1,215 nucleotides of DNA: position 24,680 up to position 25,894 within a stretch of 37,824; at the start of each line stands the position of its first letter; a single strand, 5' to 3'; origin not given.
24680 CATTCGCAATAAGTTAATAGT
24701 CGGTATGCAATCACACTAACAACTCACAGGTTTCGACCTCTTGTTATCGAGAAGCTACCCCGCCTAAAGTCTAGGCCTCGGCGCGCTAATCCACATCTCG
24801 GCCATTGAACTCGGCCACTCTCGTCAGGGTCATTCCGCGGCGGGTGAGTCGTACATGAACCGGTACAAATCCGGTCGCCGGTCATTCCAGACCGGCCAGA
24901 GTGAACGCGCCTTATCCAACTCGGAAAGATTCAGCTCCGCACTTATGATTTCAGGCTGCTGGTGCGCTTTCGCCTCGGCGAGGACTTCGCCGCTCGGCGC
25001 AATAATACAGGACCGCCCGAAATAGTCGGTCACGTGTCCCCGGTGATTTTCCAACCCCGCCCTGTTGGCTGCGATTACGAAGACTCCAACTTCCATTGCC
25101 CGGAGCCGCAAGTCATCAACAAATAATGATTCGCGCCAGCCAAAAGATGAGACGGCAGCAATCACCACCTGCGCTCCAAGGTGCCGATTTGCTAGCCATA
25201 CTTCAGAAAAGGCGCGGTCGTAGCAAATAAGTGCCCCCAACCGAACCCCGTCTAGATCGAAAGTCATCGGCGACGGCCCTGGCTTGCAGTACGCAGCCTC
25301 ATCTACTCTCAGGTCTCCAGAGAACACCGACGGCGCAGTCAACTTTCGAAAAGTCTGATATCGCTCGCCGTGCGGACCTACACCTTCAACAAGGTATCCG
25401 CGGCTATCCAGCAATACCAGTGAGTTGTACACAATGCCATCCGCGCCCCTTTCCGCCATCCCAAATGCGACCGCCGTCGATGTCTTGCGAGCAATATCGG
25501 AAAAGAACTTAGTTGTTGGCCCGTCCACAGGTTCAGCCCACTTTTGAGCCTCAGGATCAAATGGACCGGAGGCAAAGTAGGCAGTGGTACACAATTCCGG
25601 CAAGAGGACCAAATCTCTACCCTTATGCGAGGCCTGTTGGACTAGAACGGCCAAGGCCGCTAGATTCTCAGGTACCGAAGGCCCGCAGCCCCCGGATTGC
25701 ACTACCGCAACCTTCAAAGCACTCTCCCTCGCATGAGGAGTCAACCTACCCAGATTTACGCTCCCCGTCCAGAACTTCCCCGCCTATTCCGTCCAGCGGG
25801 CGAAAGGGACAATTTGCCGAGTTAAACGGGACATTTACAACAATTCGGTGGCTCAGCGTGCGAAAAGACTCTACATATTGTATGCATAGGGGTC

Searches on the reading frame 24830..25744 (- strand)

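Call 14: search_protein_families(library=pfam, proteins=[window:24830-25744:-], max_evalue=0.001)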
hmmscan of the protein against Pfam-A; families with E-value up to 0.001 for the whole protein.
window:24830-25744:- (304 aa): 1 family
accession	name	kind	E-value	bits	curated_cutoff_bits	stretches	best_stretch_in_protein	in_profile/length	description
PF00795.27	CN_hydrolase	-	2.8e-42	145.3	23.2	1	11-280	1-255/256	Carbon-nitrogen hydrolase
